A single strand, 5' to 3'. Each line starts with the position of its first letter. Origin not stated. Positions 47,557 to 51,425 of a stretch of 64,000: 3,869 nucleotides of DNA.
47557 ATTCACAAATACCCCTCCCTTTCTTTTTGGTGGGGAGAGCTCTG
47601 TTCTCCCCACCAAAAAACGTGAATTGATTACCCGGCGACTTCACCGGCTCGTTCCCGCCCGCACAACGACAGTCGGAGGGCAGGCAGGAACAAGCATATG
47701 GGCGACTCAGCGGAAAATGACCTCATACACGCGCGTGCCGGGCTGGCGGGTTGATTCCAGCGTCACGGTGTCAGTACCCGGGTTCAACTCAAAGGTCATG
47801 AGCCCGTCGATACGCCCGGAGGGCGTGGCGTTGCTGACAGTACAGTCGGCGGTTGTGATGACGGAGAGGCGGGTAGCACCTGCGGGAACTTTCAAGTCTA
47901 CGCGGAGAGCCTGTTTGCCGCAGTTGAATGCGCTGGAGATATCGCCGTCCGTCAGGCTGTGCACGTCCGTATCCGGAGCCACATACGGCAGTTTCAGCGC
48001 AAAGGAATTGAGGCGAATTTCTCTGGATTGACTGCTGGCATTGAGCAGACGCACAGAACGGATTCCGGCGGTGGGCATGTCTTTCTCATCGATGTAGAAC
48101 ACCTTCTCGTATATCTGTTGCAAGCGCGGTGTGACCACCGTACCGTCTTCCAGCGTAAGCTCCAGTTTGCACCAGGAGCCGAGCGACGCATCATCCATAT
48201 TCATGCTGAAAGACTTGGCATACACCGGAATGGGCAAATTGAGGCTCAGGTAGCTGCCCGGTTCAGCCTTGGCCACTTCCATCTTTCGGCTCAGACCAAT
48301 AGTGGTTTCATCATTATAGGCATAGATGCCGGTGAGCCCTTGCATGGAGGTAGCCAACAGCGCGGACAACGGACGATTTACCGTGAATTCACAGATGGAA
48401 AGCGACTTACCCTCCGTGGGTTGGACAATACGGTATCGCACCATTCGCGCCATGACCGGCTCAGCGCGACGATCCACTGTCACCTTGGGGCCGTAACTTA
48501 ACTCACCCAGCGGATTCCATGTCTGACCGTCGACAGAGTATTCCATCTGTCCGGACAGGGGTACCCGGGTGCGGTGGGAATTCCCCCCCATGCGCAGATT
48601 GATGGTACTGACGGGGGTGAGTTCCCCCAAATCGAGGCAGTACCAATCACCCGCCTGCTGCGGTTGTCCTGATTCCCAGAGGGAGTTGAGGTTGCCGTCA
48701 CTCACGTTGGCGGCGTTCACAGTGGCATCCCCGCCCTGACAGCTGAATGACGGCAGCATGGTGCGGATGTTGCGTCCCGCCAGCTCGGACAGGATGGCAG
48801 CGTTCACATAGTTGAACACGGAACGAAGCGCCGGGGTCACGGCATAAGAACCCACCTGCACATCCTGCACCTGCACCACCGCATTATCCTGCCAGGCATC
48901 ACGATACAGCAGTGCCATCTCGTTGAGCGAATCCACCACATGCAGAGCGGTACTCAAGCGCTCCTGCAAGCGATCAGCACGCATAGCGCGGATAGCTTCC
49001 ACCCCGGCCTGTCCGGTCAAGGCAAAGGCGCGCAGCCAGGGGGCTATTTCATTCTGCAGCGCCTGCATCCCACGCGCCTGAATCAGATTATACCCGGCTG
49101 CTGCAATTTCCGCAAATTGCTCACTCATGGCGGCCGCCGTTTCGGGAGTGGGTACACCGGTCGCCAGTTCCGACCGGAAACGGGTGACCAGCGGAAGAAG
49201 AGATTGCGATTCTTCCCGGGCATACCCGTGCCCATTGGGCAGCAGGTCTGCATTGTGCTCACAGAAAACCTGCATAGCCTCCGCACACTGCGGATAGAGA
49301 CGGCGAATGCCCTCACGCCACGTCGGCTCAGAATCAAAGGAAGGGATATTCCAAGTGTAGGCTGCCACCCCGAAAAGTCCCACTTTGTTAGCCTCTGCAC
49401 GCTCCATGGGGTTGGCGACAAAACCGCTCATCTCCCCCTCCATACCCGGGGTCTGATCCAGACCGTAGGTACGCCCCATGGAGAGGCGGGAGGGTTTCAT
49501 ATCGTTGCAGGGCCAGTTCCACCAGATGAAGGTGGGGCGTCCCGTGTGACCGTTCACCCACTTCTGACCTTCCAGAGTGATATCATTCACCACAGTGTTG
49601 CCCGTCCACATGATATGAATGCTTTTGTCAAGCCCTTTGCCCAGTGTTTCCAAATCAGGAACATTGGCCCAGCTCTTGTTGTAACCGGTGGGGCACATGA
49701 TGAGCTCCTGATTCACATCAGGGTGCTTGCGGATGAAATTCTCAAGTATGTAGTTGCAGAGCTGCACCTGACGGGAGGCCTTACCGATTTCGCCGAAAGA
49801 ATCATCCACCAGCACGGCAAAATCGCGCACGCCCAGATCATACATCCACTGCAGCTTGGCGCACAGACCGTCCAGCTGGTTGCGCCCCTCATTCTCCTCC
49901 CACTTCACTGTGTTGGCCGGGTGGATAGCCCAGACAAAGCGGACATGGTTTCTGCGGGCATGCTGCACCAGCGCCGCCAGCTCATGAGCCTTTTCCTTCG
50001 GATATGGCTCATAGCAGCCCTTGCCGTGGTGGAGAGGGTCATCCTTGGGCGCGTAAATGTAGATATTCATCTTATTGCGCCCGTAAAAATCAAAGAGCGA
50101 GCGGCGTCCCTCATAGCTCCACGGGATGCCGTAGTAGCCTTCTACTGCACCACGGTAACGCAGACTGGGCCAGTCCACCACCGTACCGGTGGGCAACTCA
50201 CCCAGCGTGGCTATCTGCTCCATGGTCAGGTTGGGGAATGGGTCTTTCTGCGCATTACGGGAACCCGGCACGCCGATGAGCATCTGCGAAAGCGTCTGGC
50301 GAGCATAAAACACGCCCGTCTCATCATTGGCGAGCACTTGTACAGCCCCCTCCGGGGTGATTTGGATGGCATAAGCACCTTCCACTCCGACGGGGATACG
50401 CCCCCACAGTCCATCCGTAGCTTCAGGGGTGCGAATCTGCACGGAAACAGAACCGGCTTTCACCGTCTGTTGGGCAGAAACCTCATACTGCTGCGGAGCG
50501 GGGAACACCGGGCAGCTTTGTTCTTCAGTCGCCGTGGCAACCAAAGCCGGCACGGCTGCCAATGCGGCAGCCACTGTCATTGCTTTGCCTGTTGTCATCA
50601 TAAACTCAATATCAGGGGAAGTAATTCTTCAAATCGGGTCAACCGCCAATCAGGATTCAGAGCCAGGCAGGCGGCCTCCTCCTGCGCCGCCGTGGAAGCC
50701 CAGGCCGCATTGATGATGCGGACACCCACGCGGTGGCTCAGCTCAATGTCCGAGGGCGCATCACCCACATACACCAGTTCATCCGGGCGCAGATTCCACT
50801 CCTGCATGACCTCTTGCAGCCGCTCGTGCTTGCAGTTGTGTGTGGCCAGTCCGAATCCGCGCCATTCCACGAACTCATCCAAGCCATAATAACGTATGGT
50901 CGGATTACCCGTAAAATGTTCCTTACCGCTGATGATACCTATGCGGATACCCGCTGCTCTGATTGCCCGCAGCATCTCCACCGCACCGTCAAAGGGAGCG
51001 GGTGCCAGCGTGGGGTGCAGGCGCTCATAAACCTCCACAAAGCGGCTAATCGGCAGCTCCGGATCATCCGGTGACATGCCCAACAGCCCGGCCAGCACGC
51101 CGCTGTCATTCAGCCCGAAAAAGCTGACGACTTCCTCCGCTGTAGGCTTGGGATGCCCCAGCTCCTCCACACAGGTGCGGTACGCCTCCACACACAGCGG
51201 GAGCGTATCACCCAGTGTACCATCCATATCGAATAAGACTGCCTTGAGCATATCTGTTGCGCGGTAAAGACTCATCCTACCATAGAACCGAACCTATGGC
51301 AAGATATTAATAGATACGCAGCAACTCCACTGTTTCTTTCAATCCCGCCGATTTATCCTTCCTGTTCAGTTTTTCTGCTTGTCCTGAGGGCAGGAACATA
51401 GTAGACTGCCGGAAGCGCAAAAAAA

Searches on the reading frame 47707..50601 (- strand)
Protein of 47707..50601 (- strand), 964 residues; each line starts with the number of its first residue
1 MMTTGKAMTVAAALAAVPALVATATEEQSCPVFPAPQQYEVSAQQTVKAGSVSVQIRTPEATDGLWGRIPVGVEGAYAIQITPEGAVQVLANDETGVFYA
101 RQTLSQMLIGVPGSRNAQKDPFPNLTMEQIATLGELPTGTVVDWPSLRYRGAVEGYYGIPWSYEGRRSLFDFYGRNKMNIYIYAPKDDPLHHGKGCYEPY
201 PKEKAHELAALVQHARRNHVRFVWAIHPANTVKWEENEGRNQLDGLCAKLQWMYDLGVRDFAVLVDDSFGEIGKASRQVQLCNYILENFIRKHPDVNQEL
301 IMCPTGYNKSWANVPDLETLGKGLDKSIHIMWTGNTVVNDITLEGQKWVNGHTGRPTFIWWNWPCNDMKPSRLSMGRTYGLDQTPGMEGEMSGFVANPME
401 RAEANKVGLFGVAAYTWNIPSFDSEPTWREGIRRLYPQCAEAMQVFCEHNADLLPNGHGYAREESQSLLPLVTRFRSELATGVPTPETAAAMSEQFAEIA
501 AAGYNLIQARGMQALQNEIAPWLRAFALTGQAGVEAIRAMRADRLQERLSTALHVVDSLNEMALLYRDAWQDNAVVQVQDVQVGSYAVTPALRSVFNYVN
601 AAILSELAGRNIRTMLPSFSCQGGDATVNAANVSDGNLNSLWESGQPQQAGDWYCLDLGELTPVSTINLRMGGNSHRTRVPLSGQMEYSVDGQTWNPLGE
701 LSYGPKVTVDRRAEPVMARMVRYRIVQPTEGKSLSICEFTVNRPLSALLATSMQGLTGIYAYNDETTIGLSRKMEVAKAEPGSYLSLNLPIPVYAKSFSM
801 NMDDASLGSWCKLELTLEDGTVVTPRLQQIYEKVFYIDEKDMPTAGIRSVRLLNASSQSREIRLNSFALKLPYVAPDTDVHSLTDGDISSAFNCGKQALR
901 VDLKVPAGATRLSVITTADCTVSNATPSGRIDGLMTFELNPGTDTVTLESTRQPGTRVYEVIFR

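Call 37: search_protein_families(library=pfam, proteins=[window:47707-50601:-], max_evalue=0.001)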
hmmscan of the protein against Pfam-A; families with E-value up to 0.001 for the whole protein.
window:47707-50601:- (964 aa): 6 families
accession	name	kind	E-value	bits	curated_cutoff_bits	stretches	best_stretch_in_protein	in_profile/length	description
PF07555.19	NAGidase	-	5.1e-100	335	25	1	150-447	1-294/295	beta-N-acetylglucosaminidase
PF21809.3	Glyco_hydro_84_hel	-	2.2e-11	44.3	27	1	464-596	1-131/131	Bacterial GH84, post-catalytic domain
PF00754.31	F5_F8_type_C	-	4.1e-11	43.5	28.2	1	626-738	12-126/127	F5/8 type C domain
PF22633.2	F5_F8_type_C_2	-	1.8e-09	38.5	27.8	1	632-722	1-90/91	NedA-like, galactose-binding domain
PF02838.20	Glyco_hydro_20b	-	1.4e-06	29.5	26.1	1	74-111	75-111/124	Glycosyl hydrolase family 20, domain 2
PF14845.11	Glycohydro_20b2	-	0.00072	20.7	27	0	25-107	50-130/130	beta-acetyl hexosaminidase like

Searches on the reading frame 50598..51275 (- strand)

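Call 37: search_protein_families(library=pfam, proteins=[window:50598-51275:-], max_evalue=0.001)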
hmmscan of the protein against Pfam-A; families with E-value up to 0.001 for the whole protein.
window:50598-51275:- (225 aa): 4 families
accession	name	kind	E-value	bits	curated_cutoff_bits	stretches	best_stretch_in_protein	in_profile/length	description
PF13419.12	HAD_2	-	7.3e-27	95.1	23.8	1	13-189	1-177/178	Haloacid dehalogenase-like hydrolase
PF00702.32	Hydrolase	-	2.8e-19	70.7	26.4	1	11-178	2-185/191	haloacid dehalogenase-like hydrolase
PF12710.13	HAD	-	2.3e-13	51.5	27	1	13-179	1-187/189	haloacid dehalogenase-like hydrolase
PF08282.18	Hydrolase_3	-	0.00018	21.8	20.9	0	149-186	188-225/255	haloacid dehalogenase-like hydrolase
